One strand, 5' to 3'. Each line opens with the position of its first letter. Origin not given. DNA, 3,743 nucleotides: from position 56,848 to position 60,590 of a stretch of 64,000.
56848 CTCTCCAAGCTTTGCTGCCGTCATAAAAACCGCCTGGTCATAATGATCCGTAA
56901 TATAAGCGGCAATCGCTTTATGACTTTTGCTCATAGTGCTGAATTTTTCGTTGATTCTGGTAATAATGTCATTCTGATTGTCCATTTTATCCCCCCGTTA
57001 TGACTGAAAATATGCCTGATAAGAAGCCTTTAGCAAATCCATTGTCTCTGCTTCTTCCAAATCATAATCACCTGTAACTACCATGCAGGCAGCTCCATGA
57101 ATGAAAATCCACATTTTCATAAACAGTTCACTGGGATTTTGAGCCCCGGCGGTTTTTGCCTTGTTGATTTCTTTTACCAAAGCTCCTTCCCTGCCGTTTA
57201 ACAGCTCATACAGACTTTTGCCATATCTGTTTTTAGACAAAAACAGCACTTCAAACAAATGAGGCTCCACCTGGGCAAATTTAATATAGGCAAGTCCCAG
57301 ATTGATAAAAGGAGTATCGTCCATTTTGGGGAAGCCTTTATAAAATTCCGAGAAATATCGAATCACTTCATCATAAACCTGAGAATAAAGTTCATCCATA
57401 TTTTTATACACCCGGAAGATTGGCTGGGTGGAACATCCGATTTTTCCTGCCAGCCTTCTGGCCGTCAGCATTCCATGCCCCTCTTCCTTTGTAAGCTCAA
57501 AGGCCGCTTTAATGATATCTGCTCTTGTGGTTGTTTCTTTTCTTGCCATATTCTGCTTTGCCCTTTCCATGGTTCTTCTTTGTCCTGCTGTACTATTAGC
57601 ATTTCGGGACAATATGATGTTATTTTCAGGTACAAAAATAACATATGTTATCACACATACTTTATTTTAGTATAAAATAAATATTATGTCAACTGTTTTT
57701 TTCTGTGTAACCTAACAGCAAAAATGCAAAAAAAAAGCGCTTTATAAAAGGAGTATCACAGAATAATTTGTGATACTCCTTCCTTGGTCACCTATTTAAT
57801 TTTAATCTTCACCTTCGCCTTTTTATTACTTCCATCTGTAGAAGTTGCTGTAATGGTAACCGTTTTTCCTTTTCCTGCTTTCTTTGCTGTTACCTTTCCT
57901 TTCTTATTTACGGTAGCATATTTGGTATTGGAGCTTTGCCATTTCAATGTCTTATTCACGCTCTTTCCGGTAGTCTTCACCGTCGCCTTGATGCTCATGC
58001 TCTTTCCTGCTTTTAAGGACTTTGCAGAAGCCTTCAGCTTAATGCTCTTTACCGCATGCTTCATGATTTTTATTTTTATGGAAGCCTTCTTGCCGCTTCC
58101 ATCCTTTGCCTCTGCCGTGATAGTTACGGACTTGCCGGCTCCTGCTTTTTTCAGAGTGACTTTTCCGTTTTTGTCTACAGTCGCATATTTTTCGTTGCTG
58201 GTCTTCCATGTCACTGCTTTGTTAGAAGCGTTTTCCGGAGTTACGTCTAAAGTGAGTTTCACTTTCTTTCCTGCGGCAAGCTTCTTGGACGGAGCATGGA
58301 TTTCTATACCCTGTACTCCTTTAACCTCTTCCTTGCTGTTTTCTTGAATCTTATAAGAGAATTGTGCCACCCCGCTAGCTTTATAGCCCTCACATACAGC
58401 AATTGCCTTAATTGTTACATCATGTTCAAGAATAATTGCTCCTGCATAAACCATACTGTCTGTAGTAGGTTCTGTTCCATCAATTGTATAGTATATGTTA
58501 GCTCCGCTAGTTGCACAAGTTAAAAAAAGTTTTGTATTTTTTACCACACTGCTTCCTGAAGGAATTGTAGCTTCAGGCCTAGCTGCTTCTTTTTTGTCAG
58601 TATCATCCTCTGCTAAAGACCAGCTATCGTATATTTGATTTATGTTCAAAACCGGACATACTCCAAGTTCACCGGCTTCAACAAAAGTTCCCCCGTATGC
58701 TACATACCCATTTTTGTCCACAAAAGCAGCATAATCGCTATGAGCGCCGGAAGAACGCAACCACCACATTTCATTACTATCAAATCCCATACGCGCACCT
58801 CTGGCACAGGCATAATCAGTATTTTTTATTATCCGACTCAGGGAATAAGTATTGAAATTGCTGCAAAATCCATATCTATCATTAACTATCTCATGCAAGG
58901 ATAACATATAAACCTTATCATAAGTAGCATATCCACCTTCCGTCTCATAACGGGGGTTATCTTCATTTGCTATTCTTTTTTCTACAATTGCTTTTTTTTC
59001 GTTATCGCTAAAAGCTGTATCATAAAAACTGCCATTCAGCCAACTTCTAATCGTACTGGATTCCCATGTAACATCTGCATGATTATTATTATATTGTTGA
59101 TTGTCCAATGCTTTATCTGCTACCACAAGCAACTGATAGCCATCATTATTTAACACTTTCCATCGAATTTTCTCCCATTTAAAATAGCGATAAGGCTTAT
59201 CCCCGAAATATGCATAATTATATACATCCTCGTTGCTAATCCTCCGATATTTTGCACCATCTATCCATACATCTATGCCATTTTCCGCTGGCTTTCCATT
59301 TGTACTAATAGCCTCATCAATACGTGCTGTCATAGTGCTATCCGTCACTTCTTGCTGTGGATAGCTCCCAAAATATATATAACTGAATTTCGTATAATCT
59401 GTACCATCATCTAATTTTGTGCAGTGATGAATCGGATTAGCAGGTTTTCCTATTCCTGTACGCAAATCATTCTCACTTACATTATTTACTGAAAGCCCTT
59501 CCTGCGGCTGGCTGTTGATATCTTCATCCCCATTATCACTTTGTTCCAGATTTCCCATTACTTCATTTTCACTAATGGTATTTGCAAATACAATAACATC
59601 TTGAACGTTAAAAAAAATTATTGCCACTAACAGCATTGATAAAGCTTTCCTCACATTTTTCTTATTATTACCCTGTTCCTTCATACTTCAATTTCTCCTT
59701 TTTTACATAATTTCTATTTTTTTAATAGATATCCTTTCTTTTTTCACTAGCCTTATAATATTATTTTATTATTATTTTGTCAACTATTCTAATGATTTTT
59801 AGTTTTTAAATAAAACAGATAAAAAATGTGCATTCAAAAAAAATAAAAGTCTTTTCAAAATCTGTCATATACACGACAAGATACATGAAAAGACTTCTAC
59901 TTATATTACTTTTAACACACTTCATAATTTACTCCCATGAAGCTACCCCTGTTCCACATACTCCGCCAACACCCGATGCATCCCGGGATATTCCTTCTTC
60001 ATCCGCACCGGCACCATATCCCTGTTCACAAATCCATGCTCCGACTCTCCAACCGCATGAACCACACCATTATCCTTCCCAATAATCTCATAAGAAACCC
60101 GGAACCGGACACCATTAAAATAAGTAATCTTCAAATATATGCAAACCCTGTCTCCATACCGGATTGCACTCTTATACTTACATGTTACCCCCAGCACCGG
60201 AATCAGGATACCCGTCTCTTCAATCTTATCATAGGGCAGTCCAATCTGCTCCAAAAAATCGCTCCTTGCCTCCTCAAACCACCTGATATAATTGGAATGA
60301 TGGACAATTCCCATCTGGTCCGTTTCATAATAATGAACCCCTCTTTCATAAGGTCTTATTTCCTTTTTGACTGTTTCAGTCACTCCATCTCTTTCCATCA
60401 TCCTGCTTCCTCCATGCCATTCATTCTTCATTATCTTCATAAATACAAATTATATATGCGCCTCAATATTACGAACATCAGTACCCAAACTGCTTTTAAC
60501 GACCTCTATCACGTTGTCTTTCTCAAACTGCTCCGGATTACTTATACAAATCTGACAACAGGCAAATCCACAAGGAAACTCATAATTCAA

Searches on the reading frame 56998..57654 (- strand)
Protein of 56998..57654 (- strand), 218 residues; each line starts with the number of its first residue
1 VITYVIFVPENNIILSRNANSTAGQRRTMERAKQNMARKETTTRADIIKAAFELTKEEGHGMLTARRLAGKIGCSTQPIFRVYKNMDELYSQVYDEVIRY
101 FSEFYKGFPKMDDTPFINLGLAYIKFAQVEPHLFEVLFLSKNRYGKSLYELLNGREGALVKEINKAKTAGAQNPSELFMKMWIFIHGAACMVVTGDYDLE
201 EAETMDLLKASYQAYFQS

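Call 47: search_protein_families(library=pfam, proteins=[window:56998-57654:-], max_evalue=1)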
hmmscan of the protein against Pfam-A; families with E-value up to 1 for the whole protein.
window:56998-57654:- (218 aa): 3 families
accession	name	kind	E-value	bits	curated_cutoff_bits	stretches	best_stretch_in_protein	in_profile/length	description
PF13305.11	TetR_C_33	-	5.3e-06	27.5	26.8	1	118-208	3-96/103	Tetracyclin repressor-like, C-terminal domain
PF00440.29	TetR_N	-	0.0014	18.8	24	1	47-92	1-46/47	Bacterial regulatory proteins, tetR family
PF09954.14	DUF2188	-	0.16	12.6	22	1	31-73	15-57/62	Uncharacterized protein conserved in bacteria (DUF2188)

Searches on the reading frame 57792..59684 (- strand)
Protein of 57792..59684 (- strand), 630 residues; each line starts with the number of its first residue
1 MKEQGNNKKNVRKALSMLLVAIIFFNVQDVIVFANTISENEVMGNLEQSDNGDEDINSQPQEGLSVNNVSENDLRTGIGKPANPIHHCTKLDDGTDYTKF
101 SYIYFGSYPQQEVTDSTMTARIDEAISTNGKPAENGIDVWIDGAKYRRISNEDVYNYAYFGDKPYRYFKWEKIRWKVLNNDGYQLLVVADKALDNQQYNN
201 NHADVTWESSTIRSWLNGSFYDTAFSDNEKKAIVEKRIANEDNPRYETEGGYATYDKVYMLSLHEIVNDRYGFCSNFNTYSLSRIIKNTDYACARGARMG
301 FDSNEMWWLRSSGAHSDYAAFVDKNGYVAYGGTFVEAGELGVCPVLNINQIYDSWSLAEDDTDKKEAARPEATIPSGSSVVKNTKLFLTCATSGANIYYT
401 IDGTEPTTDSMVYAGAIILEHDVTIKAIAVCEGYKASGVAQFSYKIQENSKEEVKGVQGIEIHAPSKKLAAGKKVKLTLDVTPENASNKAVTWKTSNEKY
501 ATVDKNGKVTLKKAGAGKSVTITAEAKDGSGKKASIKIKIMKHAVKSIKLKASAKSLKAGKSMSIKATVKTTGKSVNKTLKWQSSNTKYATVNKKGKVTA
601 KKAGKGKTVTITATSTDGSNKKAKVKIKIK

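Call 47: search_protein_families(library=pfam, proteins=[window:57792-59684:-], max_evalue=1)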
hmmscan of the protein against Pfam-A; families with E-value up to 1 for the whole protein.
window:57792-59684:- (630 aa): 12 families
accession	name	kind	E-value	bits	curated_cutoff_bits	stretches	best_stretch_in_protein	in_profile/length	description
PF19789.6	DUF6273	-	9.4e-25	87.9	23.5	1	188-349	7-171/172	Domain of unknown function (DUF6273)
PF02368.24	Big_2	-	1.1e-24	86.6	22.8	2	457-533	2-75/79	Bacterial Ig-like domain (group 2)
PF13290.12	CHB_HEX_C_1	-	3.9e-18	65.6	22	1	376-439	2-65/67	Chitobiase/beta-hexosaminidase C-terminal domain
PF13287.12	Fn3_assoc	-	6.8e-16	58.6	23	1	388-444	3-59/59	Fn3 associated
PF18957.6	RibLong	-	6.5e-05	24.1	27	2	555-630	11-93/93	Long Rib domain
PF21764.3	Invasin_D4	-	0.00026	21.9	27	1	477-528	26-76/88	Invasin, domain 4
PF00801.26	PKD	-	0.0018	18.7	23.5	1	460-530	2-71/80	PKD domain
PF14292.12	SusE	-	0.025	15.2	25.2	1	468-555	15-98/106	SusE outer membrane protein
PF06268.19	Fascin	-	0.027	15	23.1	0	478-529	28-73/108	Fascin domain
PF16640.11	Big_3_5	-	0.042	14.8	35.5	1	466-524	5-67/88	Bacterial Ig-like domain (group 3)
PF03174.19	CHB_HEX_C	-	0.24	11.8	23.6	1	374-429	14-67/76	Chitobiase/beta-hexosaminidase C-terminal domain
PF23101.1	Zf-C2H2_ZNF451_1st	-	0.28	11.5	27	0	342-357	3-18/33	First Zinc fingers C2H2 type, ZNF451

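Call 83: search_protein_families(library=phrogs, proteins=[window:57792-59684:-], max_evalue=0.001)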
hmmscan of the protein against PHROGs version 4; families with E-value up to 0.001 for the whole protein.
window:57792-59684:- (630 aa): 14 families
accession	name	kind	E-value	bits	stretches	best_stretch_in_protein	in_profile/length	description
phrog_215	-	head and packaging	5e-31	109.3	1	446-624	212-387/491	structural protein with Ig domain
phrog_341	-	tail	1.1e-22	81.8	2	451-540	61-147/154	major tail protein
phrog_10059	-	unknown function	1.9e-21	77.2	2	459-543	186-264/345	-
phrog_853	-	tail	5.1e-15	56.3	2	449-533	159-240/254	major tail protein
phrog_35892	-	unknown function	2.6e-11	42.9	1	468-541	739-809/1181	-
phrog_1280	-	other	5.6e-11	43.5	1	455-537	163-241/248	Ig domain containing protein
phrog_3575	-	tail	1.9e-10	41.2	1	435-536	358-455/461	major tail protein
phrog_41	-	tail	2.3e-10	41.5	1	447-532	151-235/245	major tail protein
phrog_885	-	tail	2.7e-10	40.8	1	462-526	211-275/338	major tail protein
phrog_28902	-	tail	6.6e-10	38.8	1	468-616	388-527/709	major tail protein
phrog_12846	-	tail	1.3e-06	28.6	1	472-622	330-471/552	tail fiber protein; Ig-domain containing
phrog_14417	-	tail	1.7e-06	27.1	1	513-621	262-365/1005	tail fiber protein; host specificity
phrog_20087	-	tail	1.7e-05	25.8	1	451-533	85-160/170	tail protein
phrog_290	-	tail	2.6e-05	24.7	0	468-526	344-398/411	minor tail protein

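Call 84: search_protein_families(library=padloc, proteins=[window:57792-59684:-], max_evalue=0.001)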
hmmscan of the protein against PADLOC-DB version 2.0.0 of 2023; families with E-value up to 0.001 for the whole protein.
window:57792-59684:- (630 aa): 0 families

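Call 88: search_protein_families(library=pfam, proteins=[P0243], max_evalue=0.001)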
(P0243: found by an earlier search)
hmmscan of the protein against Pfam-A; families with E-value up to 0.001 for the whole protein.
P0243 (1003 aa): 6 families
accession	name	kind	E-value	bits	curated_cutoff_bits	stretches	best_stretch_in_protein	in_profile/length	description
PF19789.6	DUF6273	-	4.7e-55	186.5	23.5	2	196-355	6-171/172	Domain of unknown function (DUF6273)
PF02368.24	Big_2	-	4.9e-19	68.5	22.8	2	917-996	1-76/79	Bacterial Ig-like domain (group 2)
PF13290.12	CHB_HEX_C_1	-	5.9e-19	68.2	22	1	387-450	3-65/67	Chitobiase/beta-hexosaminidase C-terminal domain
PF13287.12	Fn3_assoc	-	9.8e-13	48.4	23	1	397-447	2-52/59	Fn3 associated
PF07523.18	Big_3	-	3.7e-08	34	21.2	1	756-827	3-68/68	Bacterial Ig-like domain (group 3)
PF20578.4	aBig_2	-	1.3e-05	25.4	27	0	847-902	20-74/89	Atrophied bacterial Ig domain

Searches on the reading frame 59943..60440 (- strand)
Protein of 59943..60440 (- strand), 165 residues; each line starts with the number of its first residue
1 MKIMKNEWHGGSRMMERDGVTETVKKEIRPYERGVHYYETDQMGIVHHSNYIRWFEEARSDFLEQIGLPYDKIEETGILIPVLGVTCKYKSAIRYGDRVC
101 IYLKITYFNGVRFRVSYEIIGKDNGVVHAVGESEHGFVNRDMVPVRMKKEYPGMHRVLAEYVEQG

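Call 47: search_protein_families(library=pfam, proteins=[window:59943-60440:-], max_evalue=1)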
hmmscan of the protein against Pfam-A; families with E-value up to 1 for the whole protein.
window:59943-60440:- (165 aa): 2 families
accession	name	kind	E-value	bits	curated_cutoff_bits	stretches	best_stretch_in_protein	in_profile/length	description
PF13279.12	4HBT_2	-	4.9e-19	69.4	25.5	1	36-141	2-107/122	Thioesterase-like superfamily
PF03061.28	4HBT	-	1.4e-13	51.4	20.6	1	43-126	1-77/79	Thioesterase superfamily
